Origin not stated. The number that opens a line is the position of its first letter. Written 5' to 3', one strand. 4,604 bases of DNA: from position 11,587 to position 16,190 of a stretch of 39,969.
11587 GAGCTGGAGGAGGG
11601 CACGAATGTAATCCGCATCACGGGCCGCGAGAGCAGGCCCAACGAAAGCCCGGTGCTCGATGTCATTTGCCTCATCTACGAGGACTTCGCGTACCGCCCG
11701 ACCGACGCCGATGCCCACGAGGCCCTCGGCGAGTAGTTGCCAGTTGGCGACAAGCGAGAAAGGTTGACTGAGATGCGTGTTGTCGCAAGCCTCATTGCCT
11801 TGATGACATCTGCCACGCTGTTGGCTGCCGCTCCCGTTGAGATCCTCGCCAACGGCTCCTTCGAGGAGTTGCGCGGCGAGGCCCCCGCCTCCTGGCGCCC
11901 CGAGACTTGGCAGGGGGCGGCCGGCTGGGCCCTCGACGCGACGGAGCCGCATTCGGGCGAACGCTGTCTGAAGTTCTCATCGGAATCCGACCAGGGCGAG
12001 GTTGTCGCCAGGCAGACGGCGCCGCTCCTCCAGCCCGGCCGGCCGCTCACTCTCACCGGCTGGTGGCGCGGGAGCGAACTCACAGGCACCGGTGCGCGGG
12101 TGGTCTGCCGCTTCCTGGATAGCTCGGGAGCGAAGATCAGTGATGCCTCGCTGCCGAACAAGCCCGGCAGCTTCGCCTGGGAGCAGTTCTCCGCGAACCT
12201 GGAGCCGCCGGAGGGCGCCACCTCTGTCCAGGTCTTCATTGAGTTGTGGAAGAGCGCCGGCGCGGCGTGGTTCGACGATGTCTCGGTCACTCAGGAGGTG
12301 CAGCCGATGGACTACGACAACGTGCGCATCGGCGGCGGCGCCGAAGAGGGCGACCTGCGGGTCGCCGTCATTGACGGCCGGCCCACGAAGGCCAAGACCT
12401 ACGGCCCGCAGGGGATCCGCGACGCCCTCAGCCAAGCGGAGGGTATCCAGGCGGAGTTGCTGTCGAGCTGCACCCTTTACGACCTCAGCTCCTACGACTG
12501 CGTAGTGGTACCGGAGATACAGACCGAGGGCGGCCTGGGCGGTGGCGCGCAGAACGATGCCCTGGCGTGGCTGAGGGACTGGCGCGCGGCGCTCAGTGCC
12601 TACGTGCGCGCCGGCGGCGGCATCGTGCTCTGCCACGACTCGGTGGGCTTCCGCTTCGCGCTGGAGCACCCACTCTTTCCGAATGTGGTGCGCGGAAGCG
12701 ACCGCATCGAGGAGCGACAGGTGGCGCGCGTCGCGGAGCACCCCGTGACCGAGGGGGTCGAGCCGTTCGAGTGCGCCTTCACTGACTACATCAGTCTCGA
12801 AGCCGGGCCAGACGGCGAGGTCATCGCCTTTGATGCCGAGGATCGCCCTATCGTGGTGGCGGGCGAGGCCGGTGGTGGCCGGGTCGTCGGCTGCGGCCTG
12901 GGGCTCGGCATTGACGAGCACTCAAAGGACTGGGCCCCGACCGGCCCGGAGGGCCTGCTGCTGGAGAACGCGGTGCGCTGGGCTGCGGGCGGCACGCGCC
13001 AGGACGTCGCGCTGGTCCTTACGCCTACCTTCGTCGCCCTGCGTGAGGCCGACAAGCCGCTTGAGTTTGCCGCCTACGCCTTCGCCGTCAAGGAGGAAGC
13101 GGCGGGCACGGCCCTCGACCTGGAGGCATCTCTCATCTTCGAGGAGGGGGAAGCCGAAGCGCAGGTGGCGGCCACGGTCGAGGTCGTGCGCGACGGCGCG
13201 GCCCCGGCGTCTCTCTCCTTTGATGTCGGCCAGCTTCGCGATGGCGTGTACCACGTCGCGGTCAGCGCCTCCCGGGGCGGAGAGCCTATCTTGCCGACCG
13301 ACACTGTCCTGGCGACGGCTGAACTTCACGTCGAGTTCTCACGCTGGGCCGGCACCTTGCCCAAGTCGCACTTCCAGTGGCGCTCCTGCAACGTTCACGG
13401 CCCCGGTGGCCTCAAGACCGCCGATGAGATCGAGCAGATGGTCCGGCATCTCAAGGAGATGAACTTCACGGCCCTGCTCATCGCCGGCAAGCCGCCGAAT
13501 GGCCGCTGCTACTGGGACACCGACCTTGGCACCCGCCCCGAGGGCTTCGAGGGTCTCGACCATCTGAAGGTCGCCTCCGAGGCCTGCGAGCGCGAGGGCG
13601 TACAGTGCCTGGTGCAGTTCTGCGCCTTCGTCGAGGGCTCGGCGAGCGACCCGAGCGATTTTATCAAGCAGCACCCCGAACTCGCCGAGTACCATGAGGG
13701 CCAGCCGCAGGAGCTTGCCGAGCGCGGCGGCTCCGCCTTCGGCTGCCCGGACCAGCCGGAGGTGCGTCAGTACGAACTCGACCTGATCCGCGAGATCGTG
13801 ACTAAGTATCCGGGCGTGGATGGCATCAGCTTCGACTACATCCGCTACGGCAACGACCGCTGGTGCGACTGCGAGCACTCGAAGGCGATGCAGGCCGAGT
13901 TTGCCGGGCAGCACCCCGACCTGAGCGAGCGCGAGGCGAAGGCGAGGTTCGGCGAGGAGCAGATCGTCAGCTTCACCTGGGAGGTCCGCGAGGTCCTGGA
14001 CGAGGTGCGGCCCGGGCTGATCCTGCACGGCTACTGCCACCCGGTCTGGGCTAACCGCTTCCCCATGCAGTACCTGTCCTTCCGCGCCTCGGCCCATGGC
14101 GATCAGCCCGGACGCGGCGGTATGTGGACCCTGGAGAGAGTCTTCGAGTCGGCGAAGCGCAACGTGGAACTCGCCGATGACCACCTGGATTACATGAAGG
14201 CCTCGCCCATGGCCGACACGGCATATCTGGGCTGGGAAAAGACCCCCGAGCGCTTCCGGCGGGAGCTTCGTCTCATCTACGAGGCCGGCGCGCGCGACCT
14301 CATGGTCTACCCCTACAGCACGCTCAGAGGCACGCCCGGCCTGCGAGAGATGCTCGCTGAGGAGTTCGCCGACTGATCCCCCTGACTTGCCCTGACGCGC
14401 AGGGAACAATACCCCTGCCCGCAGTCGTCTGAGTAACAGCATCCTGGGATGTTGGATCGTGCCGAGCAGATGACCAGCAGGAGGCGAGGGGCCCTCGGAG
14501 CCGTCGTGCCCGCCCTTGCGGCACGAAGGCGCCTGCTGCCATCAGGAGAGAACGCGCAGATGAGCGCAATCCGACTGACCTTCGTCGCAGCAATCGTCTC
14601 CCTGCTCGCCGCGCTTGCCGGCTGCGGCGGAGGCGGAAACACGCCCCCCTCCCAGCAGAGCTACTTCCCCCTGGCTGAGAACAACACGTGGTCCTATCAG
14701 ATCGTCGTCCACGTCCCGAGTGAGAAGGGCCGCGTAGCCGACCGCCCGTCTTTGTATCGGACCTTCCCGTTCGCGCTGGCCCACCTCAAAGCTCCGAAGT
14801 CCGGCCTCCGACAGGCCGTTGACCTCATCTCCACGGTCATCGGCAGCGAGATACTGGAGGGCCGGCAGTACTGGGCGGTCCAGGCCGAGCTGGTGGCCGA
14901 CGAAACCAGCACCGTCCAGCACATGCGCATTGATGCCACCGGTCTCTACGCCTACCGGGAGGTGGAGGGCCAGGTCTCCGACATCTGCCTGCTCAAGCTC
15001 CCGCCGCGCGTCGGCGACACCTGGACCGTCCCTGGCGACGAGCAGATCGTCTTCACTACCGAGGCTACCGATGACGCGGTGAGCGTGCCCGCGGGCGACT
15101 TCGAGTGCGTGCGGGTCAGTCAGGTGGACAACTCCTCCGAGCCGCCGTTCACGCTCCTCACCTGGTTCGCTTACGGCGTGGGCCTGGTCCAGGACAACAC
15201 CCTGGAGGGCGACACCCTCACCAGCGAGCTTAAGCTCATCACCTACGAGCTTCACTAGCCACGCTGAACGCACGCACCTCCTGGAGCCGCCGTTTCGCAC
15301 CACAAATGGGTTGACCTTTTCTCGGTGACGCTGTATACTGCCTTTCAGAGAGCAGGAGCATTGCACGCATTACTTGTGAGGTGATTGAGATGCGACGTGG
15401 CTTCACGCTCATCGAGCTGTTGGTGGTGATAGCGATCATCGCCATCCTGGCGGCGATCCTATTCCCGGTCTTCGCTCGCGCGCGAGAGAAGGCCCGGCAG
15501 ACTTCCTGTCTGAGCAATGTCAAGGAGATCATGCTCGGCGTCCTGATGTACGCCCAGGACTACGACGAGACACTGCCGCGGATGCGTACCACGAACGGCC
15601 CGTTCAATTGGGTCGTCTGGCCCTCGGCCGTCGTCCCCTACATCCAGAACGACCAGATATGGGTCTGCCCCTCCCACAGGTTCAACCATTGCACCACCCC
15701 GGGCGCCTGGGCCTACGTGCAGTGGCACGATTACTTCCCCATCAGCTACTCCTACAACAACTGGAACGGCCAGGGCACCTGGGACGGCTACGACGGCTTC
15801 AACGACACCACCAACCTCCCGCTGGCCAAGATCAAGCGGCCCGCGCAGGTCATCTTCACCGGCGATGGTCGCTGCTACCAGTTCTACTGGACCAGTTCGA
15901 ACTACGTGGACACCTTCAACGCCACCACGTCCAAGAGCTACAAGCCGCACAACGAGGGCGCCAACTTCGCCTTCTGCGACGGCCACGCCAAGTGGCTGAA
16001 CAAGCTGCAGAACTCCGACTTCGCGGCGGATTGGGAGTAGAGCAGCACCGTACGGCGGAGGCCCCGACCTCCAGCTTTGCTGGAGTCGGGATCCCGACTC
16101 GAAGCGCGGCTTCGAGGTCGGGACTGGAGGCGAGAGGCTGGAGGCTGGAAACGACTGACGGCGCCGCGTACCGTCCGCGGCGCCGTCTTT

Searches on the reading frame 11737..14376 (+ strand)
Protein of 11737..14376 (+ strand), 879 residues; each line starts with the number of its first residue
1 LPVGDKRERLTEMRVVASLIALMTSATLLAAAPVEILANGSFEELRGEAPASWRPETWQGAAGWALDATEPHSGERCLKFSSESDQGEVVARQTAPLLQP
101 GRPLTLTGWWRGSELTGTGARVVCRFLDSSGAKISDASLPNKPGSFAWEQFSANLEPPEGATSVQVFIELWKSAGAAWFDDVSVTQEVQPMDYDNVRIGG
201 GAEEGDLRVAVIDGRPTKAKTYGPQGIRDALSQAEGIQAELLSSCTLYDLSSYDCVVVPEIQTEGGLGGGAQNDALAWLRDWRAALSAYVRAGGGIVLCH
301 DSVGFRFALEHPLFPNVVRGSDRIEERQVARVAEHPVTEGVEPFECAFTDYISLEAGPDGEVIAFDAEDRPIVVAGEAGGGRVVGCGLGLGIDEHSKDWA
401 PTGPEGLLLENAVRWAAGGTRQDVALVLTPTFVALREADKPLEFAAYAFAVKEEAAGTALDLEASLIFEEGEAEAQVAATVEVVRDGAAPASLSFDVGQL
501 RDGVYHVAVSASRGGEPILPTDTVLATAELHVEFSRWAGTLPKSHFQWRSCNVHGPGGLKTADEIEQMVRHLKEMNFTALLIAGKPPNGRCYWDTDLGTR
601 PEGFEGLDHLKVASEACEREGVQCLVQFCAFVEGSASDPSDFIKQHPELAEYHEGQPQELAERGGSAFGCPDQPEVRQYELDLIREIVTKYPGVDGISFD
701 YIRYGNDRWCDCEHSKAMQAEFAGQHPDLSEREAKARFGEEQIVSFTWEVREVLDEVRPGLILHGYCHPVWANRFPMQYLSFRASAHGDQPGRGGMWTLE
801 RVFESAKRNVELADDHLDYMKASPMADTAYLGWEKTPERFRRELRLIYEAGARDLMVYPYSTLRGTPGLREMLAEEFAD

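Call 60: search_protein_families(library=pfam, max_evalue=0.001, proteins=[window:11737-14376:+])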
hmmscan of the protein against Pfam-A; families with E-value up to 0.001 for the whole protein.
window:11737-14376:+ (879 aa): 4 families
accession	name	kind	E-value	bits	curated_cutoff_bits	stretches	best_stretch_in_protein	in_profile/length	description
PF02638.21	GHL10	-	1.5e-07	31.3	27.9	1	565-773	21-234/311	Glycosyl hydrolase-like 10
PF14871.12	GHL6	-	2.7e-06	28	35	1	566-700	3-131/132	Hypothetical glycosyl hydrolase 6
PF06283.17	ThuA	-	3.1e-06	28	33.4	1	248-397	46-195/209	Trehalose utilisation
PF13200.12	DUF4015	-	4.2e-05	23.3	27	1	642-708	89-152/313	Putative glycosyl hydrolase domain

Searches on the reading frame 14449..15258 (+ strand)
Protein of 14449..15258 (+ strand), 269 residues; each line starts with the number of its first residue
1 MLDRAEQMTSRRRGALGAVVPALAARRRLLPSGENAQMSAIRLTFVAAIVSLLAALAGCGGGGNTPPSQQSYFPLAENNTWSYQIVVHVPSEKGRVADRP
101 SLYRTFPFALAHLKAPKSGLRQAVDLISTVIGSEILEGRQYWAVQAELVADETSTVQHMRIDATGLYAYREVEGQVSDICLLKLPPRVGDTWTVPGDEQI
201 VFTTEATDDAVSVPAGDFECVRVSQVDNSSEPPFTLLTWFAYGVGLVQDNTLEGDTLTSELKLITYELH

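Call 60: search_protein_families(library=pfam, max_evalue=0.001, proteins=[window:14449-15258:+])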
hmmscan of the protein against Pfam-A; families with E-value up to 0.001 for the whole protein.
window:14449-15258:+ (269 aa): 1 family
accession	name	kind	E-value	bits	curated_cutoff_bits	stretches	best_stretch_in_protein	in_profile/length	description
PF21347.3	DUF3108_like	-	0.00029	21.2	27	1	209-252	140-187/199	DUF3108-like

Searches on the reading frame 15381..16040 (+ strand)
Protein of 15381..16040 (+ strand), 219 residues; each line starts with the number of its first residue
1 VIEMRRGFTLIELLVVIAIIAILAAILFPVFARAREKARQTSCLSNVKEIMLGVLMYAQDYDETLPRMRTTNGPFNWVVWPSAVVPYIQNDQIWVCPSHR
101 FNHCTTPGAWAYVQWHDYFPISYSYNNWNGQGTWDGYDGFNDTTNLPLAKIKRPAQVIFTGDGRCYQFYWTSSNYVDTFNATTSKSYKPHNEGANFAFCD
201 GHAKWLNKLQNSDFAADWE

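Call 60: search_protein_families(library=pfam, max_evalue=0.001, proteins=[window:15381-16040:+])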
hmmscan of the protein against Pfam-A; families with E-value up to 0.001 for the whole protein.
window:15381-16040:+ (219 aa): 2 families
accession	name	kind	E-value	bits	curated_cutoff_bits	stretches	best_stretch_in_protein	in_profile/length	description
PF07596.16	SBP_bac_10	-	6e-12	46.6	23.3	1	33-94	2-66/268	Protein of unknown function (DUF1559)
PF07963.17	N_methyl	-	8.9e-09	35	21.2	1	5-28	4-27/27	Prokaryotic N-terminal methylation motif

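Call 81: search_protein_families(library=ncbifam, max_evalue=0.01, proteins=[window:15381-16040:+])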
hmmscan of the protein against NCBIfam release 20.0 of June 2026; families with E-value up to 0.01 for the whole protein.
window:15381-16040:+ (219 aa): 15 families
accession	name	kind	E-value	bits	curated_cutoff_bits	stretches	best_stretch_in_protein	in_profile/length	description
TIGR02532.1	IV_pilin_GFxxxE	domain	1.9e-09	36.9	16.3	1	5-27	1-23/24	prepilin-type N-terminal cleavage/methylation domain-containing protein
NF041775.1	typeIV_PilA_Myxo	equivalog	4.1e-09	36.7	400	1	5-50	10-55/214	type IV pilin protein PilA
NF007862.0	PRK10574.1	equivalog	4.3e-09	36.7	138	1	4-49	3-48/145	prepilin peptidase-dependent pilin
TIGR01710.1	typeII_sec_gspG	equivalog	7.9e-09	35.7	88.85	1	6-60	1-55/134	type II secretion system major pseudopilin GspG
NF040999.1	pilin_ComGC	equivalog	8.6e-08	32.3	75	1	6-60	2-56/84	competence type IV pilus major pilin ComGC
TIGR04294.2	pre_pil_HX9DG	domain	4.6e-07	29.4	19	1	189-207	4-22/22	H-X9-DG-CTERM domain-containing protein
TIGR01708.2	typeII_sec_gspH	equivalog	6e-07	29.6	80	1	6-39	2-37/169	type II secretion system minor pseudopilin GspH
NF007800.0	PRK10506.1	equivalog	2.5e-05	24.2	158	1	2-60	5-63/163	prepilin peptidase-dependent protein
NF041013.1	T4P_ComGE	equivalog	3.9e-05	23.7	49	1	6-43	4-41/83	competence type IV pilus minor pilin ComGE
TIGR01711.1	gspJ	equivalog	0.00022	21.1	64.85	1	6-67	1-63/192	type II secretion system minor pseudopilin GspJ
TIGR02596.1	TIGR02596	subfamily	0.00029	21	70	1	8-33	1-26/196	Verru_Chthon cassette protein D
NF040982.1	ComGD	equivalog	0.0005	20.5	70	1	6-48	2-44/139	competence type IV pilus minor pilin ComGD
TIGR02599.1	TIGR02599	subfamily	0.0011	18.2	256.5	1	7-42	1-36/361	Verru_Chthon cassette protein C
TIGR01707.1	gspI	equivalog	0.0022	18.4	44.35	1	7-35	1-29/101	type II secretion system minor pseudopilin GspI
NF041002.1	pilin_ComGF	equivalog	0.0051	17.1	80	1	6-39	2-35/139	competence type IV pilus minor pilin ComGF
